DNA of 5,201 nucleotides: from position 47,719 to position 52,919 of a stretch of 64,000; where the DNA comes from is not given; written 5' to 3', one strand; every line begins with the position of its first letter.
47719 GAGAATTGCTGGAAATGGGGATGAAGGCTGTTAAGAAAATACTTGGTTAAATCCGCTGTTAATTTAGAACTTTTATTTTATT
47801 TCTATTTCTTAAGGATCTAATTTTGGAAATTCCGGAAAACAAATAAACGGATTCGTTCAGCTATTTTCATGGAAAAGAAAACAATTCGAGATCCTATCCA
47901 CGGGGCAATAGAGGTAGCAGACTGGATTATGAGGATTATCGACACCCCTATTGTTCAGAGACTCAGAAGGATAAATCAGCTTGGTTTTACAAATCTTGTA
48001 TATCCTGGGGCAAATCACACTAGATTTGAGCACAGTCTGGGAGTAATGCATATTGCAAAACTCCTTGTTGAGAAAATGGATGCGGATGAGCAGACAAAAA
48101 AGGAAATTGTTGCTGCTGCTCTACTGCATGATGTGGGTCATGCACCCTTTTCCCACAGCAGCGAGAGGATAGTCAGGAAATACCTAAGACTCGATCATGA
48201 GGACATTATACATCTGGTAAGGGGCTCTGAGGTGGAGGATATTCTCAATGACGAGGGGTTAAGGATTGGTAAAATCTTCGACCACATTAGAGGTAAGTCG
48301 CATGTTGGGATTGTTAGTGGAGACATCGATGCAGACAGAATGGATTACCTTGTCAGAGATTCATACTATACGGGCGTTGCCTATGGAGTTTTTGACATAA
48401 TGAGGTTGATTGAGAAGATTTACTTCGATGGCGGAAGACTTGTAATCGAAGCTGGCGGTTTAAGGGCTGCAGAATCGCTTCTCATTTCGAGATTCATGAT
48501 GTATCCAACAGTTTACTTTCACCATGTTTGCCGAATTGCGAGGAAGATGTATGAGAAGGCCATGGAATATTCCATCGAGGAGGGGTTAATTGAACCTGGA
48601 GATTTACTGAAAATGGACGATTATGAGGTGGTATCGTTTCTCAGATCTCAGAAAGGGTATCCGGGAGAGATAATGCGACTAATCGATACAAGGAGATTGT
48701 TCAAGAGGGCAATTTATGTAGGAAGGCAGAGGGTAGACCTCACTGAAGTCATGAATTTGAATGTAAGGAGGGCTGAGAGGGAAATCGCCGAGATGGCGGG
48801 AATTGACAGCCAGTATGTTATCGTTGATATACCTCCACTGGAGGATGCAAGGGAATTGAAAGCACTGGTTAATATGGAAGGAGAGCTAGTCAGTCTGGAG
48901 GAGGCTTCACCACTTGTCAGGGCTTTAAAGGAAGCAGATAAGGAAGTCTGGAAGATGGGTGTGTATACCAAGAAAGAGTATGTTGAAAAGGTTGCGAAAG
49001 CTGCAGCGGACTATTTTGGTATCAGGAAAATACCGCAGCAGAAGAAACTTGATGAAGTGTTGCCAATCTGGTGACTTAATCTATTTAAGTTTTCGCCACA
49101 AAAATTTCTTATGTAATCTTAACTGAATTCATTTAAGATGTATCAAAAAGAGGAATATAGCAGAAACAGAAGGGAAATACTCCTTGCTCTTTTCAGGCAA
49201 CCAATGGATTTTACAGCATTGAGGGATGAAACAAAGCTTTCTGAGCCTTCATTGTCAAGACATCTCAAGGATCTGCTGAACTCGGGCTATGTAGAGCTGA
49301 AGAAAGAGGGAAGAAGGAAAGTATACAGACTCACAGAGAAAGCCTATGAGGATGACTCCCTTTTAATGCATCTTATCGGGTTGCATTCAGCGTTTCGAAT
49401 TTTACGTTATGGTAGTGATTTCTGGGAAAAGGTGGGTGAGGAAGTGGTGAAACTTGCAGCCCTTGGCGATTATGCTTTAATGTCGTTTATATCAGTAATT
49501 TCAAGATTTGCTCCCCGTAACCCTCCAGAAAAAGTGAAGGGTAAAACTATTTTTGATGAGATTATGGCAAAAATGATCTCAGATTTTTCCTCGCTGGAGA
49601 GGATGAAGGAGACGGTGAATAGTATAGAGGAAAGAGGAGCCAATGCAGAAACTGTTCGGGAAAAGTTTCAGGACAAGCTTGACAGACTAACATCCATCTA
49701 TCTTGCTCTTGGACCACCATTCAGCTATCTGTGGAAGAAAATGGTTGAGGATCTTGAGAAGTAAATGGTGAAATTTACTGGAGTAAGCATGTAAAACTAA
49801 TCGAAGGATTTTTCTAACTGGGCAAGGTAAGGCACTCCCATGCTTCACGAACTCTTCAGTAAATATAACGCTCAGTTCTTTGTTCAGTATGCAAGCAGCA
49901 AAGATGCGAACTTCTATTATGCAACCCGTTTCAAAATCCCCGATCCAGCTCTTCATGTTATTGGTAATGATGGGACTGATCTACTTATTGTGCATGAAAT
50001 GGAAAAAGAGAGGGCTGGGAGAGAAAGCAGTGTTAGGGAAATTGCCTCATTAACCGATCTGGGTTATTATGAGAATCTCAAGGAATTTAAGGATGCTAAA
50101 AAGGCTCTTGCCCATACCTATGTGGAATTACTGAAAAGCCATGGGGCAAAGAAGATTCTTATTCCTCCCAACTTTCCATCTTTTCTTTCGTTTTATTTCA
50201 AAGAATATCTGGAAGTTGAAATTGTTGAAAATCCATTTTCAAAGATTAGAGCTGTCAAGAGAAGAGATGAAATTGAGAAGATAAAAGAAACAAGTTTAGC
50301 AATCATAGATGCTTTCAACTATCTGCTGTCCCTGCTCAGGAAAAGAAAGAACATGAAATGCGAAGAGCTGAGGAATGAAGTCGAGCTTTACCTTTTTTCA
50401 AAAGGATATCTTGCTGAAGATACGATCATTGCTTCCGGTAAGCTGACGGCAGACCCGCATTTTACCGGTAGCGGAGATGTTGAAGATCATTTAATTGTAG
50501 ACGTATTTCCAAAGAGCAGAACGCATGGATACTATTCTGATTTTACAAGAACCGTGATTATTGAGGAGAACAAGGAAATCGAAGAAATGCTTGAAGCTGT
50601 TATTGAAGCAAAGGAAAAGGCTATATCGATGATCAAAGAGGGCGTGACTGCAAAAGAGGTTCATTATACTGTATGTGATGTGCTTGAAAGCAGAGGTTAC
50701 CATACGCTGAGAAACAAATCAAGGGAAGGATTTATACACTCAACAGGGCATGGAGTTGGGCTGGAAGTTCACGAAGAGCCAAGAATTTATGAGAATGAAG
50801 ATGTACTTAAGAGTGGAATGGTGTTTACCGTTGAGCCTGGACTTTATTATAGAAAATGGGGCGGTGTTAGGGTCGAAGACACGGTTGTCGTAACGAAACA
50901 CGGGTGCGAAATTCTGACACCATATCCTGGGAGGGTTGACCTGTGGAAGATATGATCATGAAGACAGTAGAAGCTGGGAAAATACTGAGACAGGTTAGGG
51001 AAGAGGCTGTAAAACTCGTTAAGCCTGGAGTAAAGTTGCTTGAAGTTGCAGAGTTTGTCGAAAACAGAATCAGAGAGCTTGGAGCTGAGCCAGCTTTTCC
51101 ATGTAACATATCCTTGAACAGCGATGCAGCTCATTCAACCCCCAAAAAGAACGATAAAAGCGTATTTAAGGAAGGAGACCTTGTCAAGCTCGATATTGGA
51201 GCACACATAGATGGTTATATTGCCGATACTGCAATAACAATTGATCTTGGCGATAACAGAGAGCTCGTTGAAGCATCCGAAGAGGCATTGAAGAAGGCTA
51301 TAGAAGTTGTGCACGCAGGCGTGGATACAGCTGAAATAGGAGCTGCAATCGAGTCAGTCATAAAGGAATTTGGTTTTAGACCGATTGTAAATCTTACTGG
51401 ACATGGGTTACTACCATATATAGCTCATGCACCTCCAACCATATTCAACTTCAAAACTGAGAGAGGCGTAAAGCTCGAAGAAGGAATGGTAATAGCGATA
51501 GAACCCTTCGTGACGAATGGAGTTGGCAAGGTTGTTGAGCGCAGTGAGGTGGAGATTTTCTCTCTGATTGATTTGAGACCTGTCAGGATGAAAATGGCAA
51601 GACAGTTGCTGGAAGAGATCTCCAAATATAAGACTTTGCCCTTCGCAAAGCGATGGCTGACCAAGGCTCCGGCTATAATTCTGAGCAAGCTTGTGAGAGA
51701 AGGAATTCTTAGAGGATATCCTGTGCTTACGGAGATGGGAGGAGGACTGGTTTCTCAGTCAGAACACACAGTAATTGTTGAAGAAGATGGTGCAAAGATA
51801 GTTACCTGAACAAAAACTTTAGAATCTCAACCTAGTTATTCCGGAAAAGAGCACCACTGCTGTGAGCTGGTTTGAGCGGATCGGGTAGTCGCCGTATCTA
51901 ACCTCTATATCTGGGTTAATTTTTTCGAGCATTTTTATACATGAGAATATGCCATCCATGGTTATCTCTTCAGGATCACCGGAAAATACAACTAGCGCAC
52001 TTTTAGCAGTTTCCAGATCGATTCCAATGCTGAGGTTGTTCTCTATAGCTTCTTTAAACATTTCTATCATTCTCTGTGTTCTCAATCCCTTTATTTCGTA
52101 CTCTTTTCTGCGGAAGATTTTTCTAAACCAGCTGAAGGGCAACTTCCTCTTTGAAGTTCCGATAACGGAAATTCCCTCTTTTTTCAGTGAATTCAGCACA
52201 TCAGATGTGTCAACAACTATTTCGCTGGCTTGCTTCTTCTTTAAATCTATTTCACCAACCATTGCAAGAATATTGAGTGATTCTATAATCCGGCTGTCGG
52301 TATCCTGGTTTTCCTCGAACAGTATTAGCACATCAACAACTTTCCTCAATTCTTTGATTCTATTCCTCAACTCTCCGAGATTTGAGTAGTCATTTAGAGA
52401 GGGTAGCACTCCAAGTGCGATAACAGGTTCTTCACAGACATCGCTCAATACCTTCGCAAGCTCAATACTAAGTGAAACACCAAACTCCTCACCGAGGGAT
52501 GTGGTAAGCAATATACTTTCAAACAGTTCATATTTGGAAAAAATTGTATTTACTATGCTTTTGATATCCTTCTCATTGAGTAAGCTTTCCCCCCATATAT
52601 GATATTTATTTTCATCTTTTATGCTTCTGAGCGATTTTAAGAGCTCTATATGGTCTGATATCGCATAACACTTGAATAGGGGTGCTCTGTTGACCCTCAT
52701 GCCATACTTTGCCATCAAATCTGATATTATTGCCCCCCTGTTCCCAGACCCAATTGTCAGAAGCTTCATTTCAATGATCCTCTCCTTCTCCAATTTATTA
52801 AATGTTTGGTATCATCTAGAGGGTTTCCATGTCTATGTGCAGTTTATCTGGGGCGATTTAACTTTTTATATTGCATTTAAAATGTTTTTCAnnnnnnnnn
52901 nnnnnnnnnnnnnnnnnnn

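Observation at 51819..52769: FtsZ-fold paralogue that has lost the GGGTGxG tubulin signature but keeps a T7-like DxxD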

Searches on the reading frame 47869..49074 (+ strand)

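Call 62: search_protein_families(library=pfam, proteins=[window:47869-49074:+], max_evalue=0.00001)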
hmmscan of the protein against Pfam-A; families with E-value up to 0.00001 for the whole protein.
window:47869-49074:+ (401 aa): 2 families
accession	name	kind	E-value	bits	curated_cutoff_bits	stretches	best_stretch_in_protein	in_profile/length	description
PF19276.4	HD_assoc_2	-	1.6e-82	276.7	23.1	1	175-393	1-221/222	HD associated region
PF01966.28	HD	-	9.3e-12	45.7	22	1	52-161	1-113/116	HD domain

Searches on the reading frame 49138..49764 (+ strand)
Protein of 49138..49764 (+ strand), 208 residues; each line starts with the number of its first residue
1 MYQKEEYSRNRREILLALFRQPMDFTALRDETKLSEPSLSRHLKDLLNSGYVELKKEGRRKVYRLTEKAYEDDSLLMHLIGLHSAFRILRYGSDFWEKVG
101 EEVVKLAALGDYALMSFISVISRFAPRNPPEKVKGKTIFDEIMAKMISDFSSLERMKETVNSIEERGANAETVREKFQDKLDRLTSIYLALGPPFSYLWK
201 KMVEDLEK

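Call 62: search_protein_families(library=pfam, proteins=[window:49138-49764:+], max_evalue=0.00001)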
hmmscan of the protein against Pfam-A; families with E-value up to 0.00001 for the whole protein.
window:49138-49764:+ (208 aa): 3 families
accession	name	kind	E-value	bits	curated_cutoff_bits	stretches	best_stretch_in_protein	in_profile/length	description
PF01022.26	HTH_5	-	2.6e-11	43.6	22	1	10-53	3-46/47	Bacterial regulatory protein, arsR family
PF25213.1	HVO_A0261_N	-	1.7e-06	28.2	35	1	8-67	10-65/86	HVO_A0261 N-terminal domain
PF13601.12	HTH_34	-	6.9e-06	26.6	27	0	21-68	13-64/80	Winged helix DNA-binding domain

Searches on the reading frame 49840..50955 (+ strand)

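Call 62: search_protein_families(library=pfam, proteins=[window:49840-50955:+], max_evalue=0.00001)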
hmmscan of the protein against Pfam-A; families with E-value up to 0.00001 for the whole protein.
window:49840-50955:+ (371 aa): 1 family
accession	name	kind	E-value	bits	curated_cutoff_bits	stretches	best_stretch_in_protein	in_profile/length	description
PF00557.29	Peptidase_M24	-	1.2e-48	166.1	23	1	147-353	2-208/208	Metallopeptidase family M24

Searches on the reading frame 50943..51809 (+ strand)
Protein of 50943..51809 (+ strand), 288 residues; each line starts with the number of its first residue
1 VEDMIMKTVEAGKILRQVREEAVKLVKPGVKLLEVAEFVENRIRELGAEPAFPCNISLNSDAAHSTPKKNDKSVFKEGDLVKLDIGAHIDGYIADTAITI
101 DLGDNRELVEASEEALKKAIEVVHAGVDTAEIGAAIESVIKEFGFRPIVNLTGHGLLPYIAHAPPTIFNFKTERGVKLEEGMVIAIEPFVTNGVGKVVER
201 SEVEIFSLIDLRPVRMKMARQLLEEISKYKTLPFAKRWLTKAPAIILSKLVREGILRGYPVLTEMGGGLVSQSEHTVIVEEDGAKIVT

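Call 62: search_protein_families(library=pfam, proteins=[window:50943-51809:+], max_evalue=0.00001)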
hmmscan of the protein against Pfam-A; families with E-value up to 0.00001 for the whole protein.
window:50943-51809:+ (288 aa): 1 family
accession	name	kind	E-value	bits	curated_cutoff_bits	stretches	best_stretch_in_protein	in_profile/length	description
PF00557.29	Peptidase_M24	-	4.7e-39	134.8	23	1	10-194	5-195/208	Metallopeptidase family M24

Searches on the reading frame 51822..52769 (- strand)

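Call 4: search_protein_families(library=pfam, proteins=[window:51822-52769:-], max_evalue=10)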
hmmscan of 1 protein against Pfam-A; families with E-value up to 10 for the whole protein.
window:51822-52769:- (316 aa): 5 families
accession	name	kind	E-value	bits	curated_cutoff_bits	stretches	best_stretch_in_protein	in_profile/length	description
PF21011.2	CetZ_C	-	2.8e-27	95.7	21.6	1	157-313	11-167/180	Tubulin-like CetZ, C-terminal domain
PF15565.11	Imm30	-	0.0019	18.7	27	2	227-287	3-60/98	Immunity protein 30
PF00091.31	Tubulin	-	0.0041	17.9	33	1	67-152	93-181/190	Tubulin/FtsZ family, GTPase domain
PF01619.24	Pro_dh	-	0.047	13.7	27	1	167-256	16-90/278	Proline dehydrogenase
PF01351.25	RNase_HII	-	0.18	12.1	25.8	1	134-204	49-122/199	Ribonuclease HII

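Call 5: search_protein_families(library=ncbifam, proteins=[window:51822-52769:-], max_evalue=10)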
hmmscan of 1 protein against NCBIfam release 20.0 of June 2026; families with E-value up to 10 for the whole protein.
window:51822-52769:- (316 aa): 2 families
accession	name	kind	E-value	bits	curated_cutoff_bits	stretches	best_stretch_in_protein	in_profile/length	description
TIGR02199.1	rfaE_dom_II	equivalog_domain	0.08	12.8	181.5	1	278-303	89-114/144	D-glycero-beta-D-manno-heptose 1-phosphate adenylyltransferase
TIGR04440.1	glyco_TIGR04440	domain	0.11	12.2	70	1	252-296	77-120/215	TIGR00180 family glycosyltransferase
